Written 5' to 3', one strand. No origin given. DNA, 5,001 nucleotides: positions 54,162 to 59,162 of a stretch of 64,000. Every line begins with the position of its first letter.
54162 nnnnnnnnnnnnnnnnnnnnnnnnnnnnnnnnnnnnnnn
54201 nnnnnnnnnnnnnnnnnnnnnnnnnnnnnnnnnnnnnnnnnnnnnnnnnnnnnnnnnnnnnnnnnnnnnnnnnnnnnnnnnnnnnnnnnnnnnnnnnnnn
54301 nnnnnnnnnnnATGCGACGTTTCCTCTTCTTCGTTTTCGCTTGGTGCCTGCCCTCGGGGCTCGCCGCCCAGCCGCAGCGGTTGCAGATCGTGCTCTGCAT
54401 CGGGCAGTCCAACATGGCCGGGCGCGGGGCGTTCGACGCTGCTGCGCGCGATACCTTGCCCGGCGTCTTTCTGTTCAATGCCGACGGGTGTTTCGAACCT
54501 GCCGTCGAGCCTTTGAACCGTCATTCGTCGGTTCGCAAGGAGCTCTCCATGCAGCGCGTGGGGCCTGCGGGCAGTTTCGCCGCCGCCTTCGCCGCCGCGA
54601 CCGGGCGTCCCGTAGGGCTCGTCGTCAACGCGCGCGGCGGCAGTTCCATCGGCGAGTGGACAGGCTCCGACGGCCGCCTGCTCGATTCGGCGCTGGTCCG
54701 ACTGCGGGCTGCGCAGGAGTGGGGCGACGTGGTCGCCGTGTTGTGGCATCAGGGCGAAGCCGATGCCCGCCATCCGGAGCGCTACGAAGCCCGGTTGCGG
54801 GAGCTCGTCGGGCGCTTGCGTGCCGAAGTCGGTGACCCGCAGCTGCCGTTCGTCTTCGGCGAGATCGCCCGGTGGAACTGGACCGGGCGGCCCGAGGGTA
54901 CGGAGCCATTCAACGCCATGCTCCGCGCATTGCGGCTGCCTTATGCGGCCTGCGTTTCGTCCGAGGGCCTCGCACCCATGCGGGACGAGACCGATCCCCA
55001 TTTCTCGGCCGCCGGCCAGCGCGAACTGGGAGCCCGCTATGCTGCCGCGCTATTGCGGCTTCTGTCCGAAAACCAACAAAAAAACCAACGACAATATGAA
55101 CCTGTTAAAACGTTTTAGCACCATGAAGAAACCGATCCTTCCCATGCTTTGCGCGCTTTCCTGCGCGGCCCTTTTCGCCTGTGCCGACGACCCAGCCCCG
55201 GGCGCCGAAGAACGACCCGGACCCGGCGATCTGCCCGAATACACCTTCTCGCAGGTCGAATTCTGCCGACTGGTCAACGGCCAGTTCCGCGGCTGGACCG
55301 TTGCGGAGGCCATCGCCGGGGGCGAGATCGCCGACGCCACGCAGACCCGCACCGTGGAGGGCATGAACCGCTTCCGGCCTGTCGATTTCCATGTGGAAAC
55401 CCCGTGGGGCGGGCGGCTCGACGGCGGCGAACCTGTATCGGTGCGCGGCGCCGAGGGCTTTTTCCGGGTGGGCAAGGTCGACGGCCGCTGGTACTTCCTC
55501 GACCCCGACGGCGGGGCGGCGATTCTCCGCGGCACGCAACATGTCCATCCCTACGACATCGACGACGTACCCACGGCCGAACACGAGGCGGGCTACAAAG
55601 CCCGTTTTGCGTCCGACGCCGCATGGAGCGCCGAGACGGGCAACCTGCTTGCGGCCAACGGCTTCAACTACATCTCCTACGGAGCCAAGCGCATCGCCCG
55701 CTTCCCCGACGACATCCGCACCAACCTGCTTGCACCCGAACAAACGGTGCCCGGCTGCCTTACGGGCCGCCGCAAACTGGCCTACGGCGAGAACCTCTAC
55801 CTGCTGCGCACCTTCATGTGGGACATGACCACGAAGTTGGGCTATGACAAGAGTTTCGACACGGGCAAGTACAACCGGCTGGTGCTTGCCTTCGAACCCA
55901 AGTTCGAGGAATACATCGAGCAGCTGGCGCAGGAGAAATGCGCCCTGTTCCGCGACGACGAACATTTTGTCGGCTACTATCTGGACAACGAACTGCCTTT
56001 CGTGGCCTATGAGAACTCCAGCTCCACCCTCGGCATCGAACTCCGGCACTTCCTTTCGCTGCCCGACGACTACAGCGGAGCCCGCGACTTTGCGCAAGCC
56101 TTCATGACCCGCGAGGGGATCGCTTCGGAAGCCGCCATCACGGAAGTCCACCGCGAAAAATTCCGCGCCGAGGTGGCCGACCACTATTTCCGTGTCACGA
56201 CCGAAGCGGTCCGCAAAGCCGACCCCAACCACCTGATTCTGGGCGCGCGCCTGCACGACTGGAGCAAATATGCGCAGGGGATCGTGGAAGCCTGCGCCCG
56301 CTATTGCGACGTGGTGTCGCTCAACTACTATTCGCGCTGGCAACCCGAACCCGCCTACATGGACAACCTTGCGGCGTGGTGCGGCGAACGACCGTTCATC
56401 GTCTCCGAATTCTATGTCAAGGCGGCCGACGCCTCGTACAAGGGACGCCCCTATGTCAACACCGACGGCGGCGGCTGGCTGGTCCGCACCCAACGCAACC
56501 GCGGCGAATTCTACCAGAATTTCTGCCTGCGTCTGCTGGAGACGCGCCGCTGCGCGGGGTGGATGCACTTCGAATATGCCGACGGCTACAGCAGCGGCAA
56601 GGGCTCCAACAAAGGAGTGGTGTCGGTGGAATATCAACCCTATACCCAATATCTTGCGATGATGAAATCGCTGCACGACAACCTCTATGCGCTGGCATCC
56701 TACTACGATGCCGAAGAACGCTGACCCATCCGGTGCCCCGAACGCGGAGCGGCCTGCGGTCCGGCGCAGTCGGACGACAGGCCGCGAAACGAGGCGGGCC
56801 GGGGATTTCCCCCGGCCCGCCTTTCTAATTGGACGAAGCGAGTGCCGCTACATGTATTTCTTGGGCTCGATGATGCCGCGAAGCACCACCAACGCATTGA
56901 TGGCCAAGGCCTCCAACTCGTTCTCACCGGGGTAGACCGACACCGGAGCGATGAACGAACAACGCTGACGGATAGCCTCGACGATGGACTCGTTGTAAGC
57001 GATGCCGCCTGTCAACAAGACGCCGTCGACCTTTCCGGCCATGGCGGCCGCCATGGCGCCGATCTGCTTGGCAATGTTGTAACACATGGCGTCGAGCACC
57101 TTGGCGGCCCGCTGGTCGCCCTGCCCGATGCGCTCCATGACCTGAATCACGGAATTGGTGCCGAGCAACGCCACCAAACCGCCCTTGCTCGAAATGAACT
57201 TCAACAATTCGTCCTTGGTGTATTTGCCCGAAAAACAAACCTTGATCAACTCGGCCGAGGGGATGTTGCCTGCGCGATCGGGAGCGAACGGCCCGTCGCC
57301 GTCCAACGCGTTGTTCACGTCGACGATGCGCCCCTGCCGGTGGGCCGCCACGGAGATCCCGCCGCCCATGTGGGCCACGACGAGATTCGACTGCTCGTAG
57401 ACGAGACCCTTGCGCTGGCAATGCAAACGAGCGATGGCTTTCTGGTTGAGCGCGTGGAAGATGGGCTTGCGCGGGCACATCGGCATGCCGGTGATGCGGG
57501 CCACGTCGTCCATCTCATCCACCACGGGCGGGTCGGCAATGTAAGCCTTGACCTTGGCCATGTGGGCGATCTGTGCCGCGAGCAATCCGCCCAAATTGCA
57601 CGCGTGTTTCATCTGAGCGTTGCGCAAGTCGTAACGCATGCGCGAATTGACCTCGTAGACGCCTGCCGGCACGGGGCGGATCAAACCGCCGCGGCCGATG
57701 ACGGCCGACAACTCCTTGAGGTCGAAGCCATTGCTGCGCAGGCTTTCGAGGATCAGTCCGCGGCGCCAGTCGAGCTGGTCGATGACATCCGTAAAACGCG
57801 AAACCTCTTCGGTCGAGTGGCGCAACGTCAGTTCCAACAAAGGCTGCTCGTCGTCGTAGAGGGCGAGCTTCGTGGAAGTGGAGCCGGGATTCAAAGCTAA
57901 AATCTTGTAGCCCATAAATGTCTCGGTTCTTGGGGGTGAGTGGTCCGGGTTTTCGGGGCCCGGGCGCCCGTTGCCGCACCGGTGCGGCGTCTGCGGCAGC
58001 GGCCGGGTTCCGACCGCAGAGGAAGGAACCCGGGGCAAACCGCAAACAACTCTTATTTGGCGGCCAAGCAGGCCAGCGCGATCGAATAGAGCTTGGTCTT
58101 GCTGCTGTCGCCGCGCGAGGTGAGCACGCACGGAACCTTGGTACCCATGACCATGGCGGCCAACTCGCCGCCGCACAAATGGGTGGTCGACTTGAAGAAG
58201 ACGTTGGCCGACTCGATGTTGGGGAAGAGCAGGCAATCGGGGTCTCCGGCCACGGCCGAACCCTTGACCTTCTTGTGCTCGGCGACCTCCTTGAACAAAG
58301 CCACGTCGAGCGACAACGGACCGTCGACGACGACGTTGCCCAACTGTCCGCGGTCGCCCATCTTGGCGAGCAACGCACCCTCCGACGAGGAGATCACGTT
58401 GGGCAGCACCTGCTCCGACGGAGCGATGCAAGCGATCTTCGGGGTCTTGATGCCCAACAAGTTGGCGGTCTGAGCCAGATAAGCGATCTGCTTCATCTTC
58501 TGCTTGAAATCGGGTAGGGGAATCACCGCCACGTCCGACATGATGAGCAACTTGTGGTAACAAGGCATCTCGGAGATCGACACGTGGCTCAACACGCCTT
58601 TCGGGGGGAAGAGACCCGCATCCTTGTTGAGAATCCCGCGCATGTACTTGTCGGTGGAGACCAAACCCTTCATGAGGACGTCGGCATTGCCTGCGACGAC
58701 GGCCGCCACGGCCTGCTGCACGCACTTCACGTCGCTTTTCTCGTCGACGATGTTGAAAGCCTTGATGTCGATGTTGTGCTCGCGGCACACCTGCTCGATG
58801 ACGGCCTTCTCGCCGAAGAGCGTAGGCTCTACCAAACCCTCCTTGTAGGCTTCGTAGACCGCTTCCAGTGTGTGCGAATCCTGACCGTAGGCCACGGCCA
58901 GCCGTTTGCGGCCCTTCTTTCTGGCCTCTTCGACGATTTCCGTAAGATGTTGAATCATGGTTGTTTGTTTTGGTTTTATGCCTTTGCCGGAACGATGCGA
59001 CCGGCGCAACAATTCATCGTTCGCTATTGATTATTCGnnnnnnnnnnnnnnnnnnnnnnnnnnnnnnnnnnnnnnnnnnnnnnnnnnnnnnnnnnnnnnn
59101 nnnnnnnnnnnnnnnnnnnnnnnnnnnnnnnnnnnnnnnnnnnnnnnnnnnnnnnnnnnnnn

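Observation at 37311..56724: Self-contained PUL coupling uronate catabolism to an unusual enzyme set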

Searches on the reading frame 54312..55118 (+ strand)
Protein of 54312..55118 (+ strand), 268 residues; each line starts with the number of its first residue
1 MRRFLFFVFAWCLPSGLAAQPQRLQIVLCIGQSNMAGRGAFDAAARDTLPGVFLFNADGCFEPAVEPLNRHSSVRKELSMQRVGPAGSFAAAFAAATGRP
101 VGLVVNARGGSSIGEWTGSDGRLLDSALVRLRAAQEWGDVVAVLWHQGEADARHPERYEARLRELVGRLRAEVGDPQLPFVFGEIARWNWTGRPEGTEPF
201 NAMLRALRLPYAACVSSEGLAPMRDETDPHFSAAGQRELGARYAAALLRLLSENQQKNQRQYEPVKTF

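Call 6: search_protein_families(library=pfam, proteins=[window:54312-55118:+], max_evalue=0.1)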
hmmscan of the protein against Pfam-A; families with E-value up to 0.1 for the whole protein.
window:54312-55118:+ (268 aa): 1 family
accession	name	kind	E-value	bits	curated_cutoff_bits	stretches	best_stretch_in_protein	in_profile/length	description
PF03629.24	SASA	-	7.8e-51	173.3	24.8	1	24-248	2-225/226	Carbohydrate esterase, sialic acid-specific acetylesterase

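Call 41: search_protein_families(library=ncbifam, proteins=[window:54312-55118:+], max_evalue=0.001)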
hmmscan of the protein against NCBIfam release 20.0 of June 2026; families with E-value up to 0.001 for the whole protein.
window:54312-55118:+ (268 aa): 0 families

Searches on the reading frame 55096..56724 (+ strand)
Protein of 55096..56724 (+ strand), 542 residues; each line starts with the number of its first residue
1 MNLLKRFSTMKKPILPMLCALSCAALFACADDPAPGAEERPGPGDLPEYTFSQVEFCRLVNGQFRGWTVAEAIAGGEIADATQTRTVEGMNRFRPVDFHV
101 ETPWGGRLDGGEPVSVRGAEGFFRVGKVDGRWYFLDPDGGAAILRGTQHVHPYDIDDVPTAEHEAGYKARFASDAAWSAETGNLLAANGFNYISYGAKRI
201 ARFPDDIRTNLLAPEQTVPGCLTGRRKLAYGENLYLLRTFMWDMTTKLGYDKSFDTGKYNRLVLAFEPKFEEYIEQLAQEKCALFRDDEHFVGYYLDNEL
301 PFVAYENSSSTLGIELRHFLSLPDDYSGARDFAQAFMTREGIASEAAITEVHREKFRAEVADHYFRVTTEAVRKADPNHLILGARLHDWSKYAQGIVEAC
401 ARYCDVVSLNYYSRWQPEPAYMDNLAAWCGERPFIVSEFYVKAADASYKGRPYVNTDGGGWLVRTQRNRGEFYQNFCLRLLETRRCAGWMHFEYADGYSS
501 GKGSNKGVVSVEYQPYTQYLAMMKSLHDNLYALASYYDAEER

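Call 6: search_protein_families(library=pfam, proteins=[window:55096-56724:+], max_evalue=0.1)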
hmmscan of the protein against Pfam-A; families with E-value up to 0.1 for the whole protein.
window:55096-56724:+ (542 aa): 0 families

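Call 10: search_solved_structures(query=window:55096-56724:+, max_evalue=1, show_alignments=2)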
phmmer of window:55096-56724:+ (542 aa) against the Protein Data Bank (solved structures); distinct sequences matched with E-value up to 1: 13.
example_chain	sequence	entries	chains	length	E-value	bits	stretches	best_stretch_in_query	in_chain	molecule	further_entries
5t3b_A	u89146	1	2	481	9.4e-48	166.4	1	263-538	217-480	Glycoside Hydrolase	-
4bq2_A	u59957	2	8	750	1.2e-19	73.7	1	358-531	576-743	B-AGARASE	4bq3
4bq4_A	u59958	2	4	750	2.4e-19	72.6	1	358-531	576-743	B-AGARASE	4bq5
5z6p_A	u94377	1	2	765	9.5e-18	67.3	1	359-531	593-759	B-agarase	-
6xj9_A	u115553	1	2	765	7.1e-16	61.2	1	360-532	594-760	Agarase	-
6tjh_A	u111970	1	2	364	0.00099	21.1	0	114-140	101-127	Cake9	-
6tji_A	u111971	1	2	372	0.0012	20.8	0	115-140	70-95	Cake10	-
6tjg_A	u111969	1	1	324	0.0021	20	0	115-140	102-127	Cake8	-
6tjf_A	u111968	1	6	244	0.0048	18.8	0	114-140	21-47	Cake6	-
6tje_A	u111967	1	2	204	0.013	17.4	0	114-140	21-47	Cake5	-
6tjd_A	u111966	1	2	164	0.047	15.5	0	114-140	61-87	Cake4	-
6tjc_A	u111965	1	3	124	0.42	12.4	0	114-140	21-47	Cake3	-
6w04_A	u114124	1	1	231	0.92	11.3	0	305-366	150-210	HAD hydrolase, family IA, variant 3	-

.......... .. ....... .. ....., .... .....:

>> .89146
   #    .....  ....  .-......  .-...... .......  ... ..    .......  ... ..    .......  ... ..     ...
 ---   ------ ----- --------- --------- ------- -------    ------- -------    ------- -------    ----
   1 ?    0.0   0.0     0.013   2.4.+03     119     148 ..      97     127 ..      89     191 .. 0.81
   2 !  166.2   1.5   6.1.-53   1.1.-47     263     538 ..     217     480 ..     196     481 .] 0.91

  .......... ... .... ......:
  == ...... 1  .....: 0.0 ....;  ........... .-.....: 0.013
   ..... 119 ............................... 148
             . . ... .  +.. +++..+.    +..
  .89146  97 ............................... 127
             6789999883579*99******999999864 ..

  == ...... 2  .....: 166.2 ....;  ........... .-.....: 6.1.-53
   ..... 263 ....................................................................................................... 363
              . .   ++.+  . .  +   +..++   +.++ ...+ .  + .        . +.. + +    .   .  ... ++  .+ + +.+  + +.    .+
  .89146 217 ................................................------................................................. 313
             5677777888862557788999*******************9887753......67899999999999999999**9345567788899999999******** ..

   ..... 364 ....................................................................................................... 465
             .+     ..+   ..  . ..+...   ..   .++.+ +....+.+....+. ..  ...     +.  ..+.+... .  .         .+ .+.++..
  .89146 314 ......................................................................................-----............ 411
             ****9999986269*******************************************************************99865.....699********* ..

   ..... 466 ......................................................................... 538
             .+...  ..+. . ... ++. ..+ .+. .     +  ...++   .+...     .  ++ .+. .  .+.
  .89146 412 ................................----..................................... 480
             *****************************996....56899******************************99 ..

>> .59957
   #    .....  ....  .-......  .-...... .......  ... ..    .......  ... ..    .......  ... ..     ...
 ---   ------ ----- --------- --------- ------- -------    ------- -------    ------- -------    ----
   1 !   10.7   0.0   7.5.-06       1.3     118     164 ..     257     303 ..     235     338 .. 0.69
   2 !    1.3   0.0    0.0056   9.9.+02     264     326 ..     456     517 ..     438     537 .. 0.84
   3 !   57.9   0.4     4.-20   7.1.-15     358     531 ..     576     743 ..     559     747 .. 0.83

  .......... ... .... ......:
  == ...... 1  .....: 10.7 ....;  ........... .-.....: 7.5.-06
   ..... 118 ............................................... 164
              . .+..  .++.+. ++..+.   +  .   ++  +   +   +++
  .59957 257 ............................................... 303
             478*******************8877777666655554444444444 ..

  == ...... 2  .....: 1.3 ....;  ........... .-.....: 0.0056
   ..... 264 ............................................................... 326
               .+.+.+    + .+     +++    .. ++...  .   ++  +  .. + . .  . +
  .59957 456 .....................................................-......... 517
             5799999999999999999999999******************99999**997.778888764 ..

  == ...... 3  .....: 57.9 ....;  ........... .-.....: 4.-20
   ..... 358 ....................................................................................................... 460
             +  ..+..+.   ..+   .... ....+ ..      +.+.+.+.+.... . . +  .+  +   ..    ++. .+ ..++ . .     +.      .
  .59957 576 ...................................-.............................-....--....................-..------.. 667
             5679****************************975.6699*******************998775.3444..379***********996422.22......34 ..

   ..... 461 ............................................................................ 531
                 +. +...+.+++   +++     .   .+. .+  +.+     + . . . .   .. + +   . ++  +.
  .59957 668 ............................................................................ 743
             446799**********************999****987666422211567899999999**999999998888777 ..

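Call 41: search_protein_families(library=ncbifam, proteins=[window:55096-56724:+], max_evalue=0.001)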
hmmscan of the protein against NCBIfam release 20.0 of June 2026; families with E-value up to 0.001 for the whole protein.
window:55096-56724:+ (542 aa): 0 families

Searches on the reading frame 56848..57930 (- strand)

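Call 13: search_protein_families(library=pfam, proteins=[window:56848-57930:-], max_evalue=0.001)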
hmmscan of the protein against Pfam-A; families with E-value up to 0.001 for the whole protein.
window:56848-57930:- (360 aa): 2 families
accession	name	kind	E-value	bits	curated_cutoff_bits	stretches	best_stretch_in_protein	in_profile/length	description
PF00871.23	Acetate_kinase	-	4.2e-20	72.2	22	1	158-318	177-340/392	Acetokinase family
PF01869.26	BcrAD_BadFG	-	7.6e-06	26.1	31.5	1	262-322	182-242/271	BadF/BadG/BcrA/BcrD ATPase family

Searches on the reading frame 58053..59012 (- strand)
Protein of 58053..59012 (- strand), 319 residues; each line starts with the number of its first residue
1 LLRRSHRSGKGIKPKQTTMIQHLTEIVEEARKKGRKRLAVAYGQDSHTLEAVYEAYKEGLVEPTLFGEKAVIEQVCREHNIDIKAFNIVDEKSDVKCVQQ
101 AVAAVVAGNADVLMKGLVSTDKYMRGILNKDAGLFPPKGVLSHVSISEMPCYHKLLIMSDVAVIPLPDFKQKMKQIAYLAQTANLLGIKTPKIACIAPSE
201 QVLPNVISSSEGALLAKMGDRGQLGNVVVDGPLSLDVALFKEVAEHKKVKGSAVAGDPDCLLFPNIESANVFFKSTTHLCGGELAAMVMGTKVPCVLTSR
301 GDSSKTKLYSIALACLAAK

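Call 13: search_protein_families(library=pfam, proteins=[window:58053-59012:-], max_evalue=0.001)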
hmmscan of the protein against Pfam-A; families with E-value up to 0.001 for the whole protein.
window:58053-59012:- (319 aa): 1 family
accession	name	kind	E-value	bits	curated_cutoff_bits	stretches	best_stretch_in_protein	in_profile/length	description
PF01515.24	PTA_PTB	-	9.3e-40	137.4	24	2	99-315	106-319/319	Phosphate acetyl/butaryl transferase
